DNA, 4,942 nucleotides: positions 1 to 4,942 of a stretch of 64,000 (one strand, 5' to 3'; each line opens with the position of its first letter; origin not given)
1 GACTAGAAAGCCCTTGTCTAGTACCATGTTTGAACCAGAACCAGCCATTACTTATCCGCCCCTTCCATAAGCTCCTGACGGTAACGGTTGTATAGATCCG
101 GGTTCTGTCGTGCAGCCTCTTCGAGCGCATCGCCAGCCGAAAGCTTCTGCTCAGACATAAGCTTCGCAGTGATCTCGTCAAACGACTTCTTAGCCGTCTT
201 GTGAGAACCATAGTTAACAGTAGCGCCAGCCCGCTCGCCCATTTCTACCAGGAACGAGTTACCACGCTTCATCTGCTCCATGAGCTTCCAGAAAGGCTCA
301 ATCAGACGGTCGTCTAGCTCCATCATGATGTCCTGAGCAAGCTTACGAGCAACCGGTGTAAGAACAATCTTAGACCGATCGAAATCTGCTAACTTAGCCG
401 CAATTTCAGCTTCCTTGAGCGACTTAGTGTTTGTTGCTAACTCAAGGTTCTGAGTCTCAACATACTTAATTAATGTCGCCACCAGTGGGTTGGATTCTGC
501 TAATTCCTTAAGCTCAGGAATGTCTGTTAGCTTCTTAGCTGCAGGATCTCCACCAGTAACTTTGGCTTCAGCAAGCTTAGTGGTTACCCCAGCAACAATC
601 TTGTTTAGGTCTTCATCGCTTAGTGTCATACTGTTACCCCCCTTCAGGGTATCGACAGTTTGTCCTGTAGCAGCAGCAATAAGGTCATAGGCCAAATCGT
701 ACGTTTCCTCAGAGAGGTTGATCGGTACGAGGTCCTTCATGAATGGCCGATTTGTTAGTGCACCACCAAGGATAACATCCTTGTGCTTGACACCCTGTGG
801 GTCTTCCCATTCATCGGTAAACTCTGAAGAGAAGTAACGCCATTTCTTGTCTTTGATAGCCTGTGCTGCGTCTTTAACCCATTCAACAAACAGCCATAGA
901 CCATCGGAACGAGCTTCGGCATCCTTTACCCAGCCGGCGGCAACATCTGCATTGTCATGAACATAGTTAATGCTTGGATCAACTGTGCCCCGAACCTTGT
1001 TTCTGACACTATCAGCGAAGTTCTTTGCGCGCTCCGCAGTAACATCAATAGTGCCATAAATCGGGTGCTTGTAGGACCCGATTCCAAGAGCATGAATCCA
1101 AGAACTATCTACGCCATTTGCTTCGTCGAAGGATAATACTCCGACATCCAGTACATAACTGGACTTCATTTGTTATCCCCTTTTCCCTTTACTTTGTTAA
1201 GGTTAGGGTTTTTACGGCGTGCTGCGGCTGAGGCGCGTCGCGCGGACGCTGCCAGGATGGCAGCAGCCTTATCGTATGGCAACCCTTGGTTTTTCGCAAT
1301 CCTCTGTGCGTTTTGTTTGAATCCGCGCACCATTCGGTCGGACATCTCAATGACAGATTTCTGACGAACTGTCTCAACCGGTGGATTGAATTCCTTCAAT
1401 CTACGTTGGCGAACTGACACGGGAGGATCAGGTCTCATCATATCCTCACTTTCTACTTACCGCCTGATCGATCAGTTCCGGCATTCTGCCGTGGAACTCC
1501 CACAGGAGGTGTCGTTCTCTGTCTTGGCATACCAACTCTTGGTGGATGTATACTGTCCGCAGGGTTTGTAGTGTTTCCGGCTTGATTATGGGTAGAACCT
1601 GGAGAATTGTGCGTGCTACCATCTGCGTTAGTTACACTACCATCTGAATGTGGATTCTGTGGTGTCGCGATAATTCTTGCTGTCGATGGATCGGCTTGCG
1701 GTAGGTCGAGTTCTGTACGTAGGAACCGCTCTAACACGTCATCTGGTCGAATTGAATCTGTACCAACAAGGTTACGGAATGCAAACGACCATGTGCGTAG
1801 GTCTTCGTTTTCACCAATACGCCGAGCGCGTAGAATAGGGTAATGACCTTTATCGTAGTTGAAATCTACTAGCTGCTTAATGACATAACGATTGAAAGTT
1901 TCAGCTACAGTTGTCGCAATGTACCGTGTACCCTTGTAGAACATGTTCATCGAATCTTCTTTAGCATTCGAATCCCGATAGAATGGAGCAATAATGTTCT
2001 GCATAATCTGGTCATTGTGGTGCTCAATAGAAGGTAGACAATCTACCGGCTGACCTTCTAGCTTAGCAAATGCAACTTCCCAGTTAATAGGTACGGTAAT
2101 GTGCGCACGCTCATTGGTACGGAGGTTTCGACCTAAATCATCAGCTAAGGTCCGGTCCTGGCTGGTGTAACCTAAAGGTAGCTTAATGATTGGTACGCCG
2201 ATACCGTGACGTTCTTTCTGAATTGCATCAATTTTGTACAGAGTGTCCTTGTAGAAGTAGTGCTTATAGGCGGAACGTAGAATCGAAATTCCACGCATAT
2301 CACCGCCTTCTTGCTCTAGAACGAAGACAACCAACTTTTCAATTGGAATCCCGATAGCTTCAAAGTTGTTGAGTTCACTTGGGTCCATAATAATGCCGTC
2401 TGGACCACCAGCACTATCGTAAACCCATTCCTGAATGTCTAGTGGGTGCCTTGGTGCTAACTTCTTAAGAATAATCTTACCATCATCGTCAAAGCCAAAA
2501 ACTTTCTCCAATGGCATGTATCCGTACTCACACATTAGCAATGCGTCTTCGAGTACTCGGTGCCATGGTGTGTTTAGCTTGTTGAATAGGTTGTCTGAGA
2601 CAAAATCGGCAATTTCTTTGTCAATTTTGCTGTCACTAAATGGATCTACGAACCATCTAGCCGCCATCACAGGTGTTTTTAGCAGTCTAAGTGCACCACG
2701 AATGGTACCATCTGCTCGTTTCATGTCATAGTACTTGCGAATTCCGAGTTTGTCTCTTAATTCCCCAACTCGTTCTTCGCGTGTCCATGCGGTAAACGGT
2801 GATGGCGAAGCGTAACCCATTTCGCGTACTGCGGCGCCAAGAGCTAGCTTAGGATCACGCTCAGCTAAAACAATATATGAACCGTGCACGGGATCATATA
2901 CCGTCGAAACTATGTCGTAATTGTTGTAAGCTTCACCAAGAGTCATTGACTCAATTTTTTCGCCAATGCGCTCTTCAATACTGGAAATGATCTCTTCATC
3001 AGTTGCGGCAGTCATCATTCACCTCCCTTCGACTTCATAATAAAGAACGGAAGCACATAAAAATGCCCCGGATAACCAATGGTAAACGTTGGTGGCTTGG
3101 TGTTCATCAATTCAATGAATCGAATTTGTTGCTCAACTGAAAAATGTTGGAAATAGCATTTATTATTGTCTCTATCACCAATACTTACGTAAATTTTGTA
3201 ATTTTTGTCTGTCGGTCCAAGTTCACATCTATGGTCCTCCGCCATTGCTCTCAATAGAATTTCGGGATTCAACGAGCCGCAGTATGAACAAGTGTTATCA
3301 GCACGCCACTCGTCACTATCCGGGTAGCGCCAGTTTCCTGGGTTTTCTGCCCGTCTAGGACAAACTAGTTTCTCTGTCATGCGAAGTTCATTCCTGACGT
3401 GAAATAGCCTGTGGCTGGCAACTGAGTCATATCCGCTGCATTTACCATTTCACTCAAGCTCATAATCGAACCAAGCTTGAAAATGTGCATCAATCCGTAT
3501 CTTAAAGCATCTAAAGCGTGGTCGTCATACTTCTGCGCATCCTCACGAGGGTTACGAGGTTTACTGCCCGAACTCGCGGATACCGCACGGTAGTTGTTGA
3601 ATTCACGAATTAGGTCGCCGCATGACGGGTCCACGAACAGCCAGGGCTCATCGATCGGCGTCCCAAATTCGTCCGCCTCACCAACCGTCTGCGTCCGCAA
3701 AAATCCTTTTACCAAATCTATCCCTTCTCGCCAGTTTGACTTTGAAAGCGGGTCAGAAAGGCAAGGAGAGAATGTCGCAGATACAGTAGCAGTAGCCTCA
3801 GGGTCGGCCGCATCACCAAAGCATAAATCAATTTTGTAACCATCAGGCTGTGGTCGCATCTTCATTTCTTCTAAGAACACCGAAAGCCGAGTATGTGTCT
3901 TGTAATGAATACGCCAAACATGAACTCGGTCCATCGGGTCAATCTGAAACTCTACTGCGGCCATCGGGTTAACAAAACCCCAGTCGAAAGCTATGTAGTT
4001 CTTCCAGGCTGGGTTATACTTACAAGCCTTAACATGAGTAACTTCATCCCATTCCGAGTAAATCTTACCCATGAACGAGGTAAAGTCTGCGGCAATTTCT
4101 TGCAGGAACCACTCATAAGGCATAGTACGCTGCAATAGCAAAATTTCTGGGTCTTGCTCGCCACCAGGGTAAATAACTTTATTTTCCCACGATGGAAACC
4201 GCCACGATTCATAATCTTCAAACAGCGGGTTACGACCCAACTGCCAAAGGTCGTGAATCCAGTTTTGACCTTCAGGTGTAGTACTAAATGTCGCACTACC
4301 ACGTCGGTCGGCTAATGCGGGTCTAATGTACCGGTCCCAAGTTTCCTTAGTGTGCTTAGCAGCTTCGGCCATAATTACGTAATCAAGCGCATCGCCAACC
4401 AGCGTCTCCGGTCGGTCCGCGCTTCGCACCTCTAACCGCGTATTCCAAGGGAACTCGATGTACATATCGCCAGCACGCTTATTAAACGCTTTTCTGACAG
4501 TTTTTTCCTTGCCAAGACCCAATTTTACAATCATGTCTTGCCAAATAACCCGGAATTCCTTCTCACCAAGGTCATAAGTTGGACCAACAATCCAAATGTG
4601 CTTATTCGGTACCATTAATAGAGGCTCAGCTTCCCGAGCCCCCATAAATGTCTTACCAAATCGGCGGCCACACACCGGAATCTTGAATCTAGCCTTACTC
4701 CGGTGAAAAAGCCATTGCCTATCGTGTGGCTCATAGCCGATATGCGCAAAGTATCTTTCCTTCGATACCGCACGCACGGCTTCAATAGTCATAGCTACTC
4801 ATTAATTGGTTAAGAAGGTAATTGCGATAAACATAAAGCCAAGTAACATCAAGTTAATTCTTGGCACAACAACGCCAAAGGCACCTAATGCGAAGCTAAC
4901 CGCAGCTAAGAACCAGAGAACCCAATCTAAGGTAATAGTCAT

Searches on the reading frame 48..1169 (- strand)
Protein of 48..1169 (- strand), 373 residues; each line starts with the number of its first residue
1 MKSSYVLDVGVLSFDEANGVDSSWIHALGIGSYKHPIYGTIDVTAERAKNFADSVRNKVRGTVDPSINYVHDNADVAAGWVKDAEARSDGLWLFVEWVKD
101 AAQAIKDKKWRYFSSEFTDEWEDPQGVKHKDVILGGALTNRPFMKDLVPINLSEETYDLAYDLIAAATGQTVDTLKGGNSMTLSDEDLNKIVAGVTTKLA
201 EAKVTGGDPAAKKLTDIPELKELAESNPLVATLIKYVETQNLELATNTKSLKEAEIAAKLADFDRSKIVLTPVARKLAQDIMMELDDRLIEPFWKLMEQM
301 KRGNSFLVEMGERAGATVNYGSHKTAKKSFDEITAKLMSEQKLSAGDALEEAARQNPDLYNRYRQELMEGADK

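Call 9: search_protein_families(library=phrogs, proteins=[window:48-1169:-], max_evalue=0.001)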
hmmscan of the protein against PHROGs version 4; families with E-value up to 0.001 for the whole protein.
window:48-1169:- (373 aa): 2 families
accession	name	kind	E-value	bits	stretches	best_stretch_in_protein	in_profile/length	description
phrog_328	-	head and packaging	7e-13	49.9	1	75-255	84-249/339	head maturation protease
phrog_13230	-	unknown function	0.00032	21.5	1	76-118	75-117/138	-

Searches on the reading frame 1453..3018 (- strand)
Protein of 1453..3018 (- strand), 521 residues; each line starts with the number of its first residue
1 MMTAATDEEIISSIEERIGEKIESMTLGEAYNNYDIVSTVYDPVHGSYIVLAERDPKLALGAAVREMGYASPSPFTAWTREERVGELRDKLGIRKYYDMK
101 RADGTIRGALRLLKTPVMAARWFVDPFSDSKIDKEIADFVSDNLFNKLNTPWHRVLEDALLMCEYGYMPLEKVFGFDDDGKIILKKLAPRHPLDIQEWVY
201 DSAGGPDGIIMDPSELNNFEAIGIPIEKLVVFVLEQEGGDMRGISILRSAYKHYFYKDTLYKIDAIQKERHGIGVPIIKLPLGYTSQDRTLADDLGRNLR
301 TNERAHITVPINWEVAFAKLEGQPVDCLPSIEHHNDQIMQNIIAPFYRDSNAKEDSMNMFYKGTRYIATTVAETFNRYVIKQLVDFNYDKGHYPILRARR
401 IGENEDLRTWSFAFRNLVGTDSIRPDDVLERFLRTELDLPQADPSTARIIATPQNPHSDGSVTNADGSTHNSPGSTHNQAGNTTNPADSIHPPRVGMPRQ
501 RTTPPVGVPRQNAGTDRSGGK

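Call 9: search_protein_families(library=phrogs, proteins=[window:1453-3018:-], max_evalue=0.001)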
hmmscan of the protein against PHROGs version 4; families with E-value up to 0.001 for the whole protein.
window:1453-3018:- (521 aa): 1 family
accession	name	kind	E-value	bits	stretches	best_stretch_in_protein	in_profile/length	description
phrog_113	-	head and packaging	3.8e-57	195.3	1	70-456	45-429/1272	portal protein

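Call 13: search_dna_similar(query=window:1453-3018:-, collection=phages, mode=protein, max_rows=15)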
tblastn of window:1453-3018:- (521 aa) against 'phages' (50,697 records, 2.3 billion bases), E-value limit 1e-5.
Records with a match: 1162; places in all: 1162; records where one place covers at least 80% of the query: 58.
Best place of each record, by identity: <60% 1162.
By first word of the organism name: Gordonia 175; Pseudomonas 175; Mycobacterium 139; Escherichia 124; Rheinheimera 115; Arthrobacter 100; Salmonella 80; Acinetobacter 36; Bacillus 35; Erwinia 29; and 31 more.
By host as written in the record: Gordonia terrae 3612 143; Rheinheimera sp. BAL341 115; Mycobacterium smegmatis mc2 155 67; Arthrobacter sp. ATCC 21022 65; - 56; Pseudomonas aeruginosa 51; Escherichia coli 35; Pseudomonas aeruginosa PAO1 24; and 258 more.
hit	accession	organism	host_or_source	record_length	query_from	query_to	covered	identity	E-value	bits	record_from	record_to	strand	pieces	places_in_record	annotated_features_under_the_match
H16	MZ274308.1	Arthrobacter phage Popper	Arthrobacter globiformis B-2979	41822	59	496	84%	28.0%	4e-40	161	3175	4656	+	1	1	5: portal protein | 6: capsid maturation protease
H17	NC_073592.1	Arthrobacter phage Popper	Arthrobacter globiformis B-2979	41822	59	496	84%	28.0%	4e-40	161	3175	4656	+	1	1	5: portal protein | 6: capsid maturation protease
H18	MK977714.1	Corynebacterium phage Bran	Corynebacterium xerosis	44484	63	520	88%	26.7%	2e-32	138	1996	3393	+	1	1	3: portal protein | 4: capsid maturation protease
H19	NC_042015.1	Arthrobacter phage Shade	Arthrobacter sp. ATCC 21022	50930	82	456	72%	31.8%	7e-45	175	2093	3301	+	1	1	portal protein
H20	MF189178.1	Arthrobacter phage Shade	Arthrobacter sp. ATCC 21022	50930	82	456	72%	31.8%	7e-45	175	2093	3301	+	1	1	portal protein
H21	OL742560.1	Arthrobacter phage Lilmac1015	Arthrobacter globiformis B-2979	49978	86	448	70%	32.7%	3e-50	191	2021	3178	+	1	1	3: portal protein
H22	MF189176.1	Arthrobacter phage Jordan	Arthrobacter sp. ATCC 21022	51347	82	453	71%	31.8%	1e-44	174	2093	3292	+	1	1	portal protein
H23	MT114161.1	Arthrobacter phage JKerns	Arthrobacter sp. ATCC 21022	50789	82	453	71%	31.8%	2e-44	174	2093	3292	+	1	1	3: portal protein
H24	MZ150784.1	Arthrobacter phage Zaheer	Arthrobacter globiformis NRRL B-2979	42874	66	459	76%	30.0%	2e-37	153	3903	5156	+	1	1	7: portal protein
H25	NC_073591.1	Arthrobacter phage Zaheer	Arthrobacter globiformis NRRL B-2979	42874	66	459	76%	30.0%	2e-37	153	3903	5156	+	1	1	7: portal protein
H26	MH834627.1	Arthrobacter phage Ryan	Arthrobacter globiformis NRRL B-2979 SEA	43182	66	459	76%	30.0%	2e-37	153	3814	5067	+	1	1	7: portal protein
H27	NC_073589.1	Arthrobacter phage Ryan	Arthrobacter globiformis NRRL B-2979 SEA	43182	66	459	76%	30.0%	2e-37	153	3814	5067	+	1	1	7: portal protein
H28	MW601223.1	Arthrobacter phage Prairie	Arthrobacter globiformis B-2979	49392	86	448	70%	32.5%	5e-50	190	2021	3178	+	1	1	3: portal protein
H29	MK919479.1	Arthrobacter phage Grekaycon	Arthrobacter sp. ATCC 21022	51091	82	448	70%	32.1%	3e-45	176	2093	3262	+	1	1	3: portal protein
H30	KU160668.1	Arthrobacter phage TaeYoung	Arthrobacter sp. ATCC 21022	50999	82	448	70%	32.1%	1e-44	174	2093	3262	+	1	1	3: portal protein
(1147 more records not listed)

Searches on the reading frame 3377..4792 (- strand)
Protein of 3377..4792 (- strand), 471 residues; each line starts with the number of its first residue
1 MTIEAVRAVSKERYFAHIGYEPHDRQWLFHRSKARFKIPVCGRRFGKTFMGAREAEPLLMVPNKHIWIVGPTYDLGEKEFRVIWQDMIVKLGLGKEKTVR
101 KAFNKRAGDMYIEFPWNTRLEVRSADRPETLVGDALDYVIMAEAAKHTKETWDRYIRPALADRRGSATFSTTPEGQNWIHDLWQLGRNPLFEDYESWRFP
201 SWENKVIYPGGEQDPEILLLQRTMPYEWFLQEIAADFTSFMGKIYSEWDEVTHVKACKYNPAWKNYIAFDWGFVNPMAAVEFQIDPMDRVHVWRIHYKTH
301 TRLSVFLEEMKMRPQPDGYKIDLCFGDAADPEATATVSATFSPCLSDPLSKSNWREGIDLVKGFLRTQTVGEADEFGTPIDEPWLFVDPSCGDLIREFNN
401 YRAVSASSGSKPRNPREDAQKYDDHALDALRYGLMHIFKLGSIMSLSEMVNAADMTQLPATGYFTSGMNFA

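Call 9: search_protein_families(library=phrogs, proteins=[window:3377-4792:-], max_evalue=0.001)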
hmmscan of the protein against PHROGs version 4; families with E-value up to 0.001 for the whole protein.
window:3377-4792:- (471 aa): 5 families
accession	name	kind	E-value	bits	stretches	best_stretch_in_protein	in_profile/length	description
phrog_2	-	head and packaging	4.3e-37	129.3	1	22-441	266-596/807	terminase large subunit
phrog_5653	-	head and packaging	7.1e-11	43.2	1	240-438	6-181/199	terminase large subunit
phrog_10250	-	head and packaging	1e-07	32.9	1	222-295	3-77/228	terminase large subunit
phrog_7579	-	head and packaging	2.4e-05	24.6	1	19-190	2-165/239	terminase large subunit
phrog_6672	-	head and packaging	5.7e-05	23.7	1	385-442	80-134/145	terminase large subunit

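Call 14: find_related_loci(query=window:3377-4792:-, collection=viral_contigs, flank=10000)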
Query window:3377-4792:- (471 aa) in viral_contigs; peptide patterns used: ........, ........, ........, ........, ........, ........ (x = any residue, [..] = any of these).
62 stretches matched a pattern; 60 encode a relative of the query (tblastn E <= 1e-3); 59 distinct loci.
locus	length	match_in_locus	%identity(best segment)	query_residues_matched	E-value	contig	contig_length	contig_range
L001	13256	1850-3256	87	1-470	0e+0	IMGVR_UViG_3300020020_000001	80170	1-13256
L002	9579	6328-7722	83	6-471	0e+0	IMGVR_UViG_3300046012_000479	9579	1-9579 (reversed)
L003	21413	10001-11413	82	1-471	0e+0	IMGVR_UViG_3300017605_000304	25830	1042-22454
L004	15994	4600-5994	83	8-471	0e+0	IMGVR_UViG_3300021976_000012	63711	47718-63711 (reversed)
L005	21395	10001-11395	81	6-471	0e+0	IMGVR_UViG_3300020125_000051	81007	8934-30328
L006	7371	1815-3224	81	1-471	0e+0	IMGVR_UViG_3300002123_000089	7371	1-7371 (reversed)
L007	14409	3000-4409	81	1-471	0e+0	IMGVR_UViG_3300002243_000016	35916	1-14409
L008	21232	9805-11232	80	1-471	0e+0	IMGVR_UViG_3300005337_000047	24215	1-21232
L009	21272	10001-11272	84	47-471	0e+0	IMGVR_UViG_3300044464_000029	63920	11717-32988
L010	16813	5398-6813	76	1-471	0e+0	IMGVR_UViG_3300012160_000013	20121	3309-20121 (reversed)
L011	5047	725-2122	76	5-471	0e+0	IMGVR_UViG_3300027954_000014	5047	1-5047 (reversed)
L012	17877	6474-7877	60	8-470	0e+0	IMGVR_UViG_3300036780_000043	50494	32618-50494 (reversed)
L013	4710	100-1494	61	6-470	0e+0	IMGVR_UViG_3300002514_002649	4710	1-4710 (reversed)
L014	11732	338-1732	61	6-470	0e+0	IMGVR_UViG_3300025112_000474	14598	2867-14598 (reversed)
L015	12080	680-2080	59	8-470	0e+0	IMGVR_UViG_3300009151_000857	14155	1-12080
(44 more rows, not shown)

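Call 32: find_related_loci(query=window:3377-4792:-, collection=genome_contigs, flank=10000)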
Query window:3377-4792:- (471 aa) in genome_contigs; peptide patterns used: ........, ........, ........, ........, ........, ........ (x = any residue, [..] = any of these).
16 stretches matched a pattern; 1 encode a relative of the query (tblastn E <= 1e-3); 1 distinct loci.
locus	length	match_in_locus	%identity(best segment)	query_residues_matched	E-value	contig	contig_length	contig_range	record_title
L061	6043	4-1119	61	99-470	1e-157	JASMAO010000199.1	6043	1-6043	MAG: SAR202 cluster bacterium isolate ETNP2_MAG_97 c_000002095769, whole genome shotgun sequence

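Call 44: find_encoding_contigs(protein=window:3377-4792:-, flank=3000, max_places=4)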
Protein window:3377-4792:- (471 aa): 2 contigs read that carry it; 1 place shown.
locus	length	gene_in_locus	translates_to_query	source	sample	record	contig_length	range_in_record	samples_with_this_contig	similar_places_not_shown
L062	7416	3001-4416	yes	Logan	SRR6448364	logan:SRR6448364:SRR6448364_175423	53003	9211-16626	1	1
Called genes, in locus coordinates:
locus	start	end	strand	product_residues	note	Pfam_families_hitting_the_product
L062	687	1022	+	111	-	-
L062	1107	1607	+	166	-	-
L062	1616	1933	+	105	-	-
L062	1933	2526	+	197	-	-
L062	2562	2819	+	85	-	-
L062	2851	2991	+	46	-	-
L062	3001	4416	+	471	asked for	PF03237:Terminase_6N (faint)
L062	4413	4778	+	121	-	-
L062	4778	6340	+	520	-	PF21919:P23-45_portal_barrel, PF06074:Portal_Mu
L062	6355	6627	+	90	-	-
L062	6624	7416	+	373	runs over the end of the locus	PF10123:Mu-like_Pro_N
